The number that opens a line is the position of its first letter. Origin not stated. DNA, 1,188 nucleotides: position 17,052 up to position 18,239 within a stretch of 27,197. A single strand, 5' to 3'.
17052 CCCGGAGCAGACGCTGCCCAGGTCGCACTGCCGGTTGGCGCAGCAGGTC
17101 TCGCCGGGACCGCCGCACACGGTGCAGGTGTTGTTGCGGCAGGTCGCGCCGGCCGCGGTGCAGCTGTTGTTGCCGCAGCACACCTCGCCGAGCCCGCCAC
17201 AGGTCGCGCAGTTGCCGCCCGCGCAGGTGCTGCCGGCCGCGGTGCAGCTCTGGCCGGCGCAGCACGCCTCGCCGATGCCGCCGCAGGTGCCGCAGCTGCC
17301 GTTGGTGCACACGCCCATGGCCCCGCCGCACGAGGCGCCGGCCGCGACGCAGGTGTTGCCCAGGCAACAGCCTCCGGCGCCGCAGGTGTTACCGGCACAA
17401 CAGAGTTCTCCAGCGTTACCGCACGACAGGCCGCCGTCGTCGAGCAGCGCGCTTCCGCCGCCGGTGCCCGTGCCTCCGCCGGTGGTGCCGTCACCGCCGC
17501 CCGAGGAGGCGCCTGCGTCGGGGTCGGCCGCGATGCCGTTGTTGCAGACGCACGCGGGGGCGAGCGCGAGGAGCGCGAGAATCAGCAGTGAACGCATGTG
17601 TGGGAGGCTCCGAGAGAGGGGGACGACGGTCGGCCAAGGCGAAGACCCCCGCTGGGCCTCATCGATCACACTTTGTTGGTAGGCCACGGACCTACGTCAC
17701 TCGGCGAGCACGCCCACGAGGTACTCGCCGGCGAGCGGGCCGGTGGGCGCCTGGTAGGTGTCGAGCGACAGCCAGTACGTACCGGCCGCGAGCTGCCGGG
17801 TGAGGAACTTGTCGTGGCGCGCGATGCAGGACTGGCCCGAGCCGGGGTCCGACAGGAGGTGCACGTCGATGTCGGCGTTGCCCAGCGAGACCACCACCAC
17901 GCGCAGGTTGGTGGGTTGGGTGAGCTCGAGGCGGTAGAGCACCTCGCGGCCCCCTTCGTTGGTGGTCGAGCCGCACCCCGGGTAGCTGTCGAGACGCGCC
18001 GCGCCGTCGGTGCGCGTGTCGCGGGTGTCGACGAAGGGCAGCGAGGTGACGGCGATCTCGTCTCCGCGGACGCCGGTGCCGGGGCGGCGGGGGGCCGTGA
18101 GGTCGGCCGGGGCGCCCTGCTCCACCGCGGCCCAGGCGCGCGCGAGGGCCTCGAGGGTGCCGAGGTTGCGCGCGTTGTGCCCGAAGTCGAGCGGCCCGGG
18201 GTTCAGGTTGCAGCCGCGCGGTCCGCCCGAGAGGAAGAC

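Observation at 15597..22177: LysR regulator divergent from a four-gene block of exported proteins (membrane protein, PL6-like beta-helix, SGNH/PPC esterase, Cys-rich repeat protein)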

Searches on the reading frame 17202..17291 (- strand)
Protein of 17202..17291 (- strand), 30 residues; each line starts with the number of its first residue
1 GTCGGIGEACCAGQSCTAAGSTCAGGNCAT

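Call 87: search_solved_structures(query=A5, max_evalue=10, show_alignments=4)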
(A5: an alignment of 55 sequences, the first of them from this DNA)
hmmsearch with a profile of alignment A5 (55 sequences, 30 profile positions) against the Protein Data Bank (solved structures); distinct sequences matched with E-value up to 10: 24.
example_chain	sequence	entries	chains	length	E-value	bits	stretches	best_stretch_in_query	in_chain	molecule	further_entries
5b4y_B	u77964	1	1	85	0.031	17.6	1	11-29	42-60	Low-density lipoprotein receptor-related protein 8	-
8s9e_A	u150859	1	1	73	0.058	16.7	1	1-28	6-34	Disintegrin jarastatin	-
6f61_A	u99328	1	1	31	0.064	16.6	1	10-26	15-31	purotoxin-6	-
9lt3_C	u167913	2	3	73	0.1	15.9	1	1-28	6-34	Zinc metalloproteinase/disintegrin PMMP-2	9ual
1fvl_A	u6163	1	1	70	0.12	15.7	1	1-28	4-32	FLAVORIDIN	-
1j2l_A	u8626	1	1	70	0.12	15.7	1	1-28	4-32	Disintegrin triflavin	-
1l3x_A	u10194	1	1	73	0.16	15.3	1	1-28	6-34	platelet aggregation inhibitor disintegrin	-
5i2p_A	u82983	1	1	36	0.17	15.2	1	9-23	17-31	W7A mu-TRTX-Pre1a Toxin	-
1n1u_A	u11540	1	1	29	0.18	15.1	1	11-30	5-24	kalata B1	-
8ufc_V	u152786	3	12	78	0.24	14.7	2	11-30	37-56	Very low-density lipoprotein receptor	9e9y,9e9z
9dqz_M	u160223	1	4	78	0.24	14.7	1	11-30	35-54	Very low-density lipoprotein receptor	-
9uio_R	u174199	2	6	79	0.24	14.7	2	11-30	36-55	Very low-density lipoprotein receptor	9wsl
8ys2_M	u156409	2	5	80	0.25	14.7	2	11-30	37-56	Very low-density lipoprotein receptor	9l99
9l9a_M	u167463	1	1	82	0.26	14.6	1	15-30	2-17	Very low-density lipoprotein receptor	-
8xi4_M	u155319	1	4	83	0.26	14.6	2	11-30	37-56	Very low-density lipoprotein receptor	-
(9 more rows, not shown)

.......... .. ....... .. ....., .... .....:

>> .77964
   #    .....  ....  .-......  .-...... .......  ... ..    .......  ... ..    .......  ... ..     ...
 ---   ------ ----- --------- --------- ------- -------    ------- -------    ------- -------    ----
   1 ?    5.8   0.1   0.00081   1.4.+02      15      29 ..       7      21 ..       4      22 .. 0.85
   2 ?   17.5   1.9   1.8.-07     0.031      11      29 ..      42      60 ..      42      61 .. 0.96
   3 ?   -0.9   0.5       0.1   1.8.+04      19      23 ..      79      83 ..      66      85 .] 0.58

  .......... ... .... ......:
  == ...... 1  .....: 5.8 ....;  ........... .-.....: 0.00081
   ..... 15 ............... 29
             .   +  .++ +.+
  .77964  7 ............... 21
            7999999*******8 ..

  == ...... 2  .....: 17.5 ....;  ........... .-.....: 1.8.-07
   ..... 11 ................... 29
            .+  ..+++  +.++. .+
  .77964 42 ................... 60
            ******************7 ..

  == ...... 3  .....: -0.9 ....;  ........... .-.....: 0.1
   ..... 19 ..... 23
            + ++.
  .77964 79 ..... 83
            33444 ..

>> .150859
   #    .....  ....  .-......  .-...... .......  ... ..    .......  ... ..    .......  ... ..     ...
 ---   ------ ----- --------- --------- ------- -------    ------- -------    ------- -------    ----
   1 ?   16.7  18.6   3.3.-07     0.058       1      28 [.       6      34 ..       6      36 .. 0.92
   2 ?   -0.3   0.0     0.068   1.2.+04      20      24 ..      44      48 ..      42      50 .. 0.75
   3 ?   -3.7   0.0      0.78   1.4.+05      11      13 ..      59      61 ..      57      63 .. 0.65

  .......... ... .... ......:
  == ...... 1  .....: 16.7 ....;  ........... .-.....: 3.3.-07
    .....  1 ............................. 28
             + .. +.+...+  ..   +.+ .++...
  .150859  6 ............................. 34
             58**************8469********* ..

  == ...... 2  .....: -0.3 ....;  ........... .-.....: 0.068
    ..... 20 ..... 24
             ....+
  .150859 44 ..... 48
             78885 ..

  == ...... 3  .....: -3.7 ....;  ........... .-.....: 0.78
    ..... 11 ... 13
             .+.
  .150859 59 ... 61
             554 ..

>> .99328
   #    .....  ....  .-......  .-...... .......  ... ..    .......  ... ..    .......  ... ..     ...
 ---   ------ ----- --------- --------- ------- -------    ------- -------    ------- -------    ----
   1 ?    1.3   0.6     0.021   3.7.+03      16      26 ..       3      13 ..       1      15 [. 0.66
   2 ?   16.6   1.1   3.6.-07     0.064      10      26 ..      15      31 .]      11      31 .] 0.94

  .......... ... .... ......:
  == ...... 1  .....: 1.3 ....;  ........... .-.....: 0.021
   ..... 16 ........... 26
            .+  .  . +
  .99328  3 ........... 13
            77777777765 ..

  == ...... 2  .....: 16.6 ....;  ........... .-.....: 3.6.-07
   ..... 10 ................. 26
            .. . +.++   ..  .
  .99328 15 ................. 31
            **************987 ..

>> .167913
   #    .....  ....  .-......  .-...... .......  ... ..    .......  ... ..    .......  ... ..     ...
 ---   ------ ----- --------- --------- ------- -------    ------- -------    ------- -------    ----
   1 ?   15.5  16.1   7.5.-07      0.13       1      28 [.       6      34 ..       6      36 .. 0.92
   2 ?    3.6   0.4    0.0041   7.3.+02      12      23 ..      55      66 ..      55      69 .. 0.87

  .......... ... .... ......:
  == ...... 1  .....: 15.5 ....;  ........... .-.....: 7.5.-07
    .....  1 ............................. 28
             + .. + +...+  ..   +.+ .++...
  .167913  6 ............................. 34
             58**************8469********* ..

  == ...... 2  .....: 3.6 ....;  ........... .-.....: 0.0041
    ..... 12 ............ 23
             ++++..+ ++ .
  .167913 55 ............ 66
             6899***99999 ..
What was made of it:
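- Closest known: Small disulfide-rich modules. Same: The cysteine spacing is C-G-x5-CC-x4-C-x6-C-x4-C. The pattern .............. in disintegrins resembles it (call 87).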

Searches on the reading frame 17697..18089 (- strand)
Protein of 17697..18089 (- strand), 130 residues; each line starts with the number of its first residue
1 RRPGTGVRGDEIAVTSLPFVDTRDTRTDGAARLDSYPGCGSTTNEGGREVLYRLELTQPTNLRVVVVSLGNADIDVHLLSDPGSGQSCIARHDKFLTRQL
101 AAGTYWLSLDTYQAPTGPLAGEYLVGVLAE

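Call 42: search_protein_families(library=pfam, proteins=[window:17697-18089:-], max_evalue=10)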
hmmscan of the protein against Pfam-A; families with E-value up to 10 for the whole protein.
window:17697-18089:- (130 aa): 1 family
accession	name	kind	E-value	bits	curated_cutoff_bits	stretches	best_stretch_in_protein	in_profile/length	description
PF08798.16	CRISPR_assoc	-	0.16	12.6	25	1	44-106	38-99/223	CRISPR associated protein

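Call 60: search_protein_families(library=ncbifam, proteins=[window:17697-18089:-], max_evalue=10)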
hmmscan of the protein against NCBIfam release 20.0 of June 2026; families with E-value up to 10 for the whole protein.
window:17697-18089:- (130 aa): 1 family
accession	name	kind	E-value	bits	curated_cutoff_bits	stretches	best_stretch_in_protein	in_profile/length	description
NF038127.1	FDP_fam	subfamily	0.15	12.5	29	1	90-113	86-109/150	DVUA0089 family protein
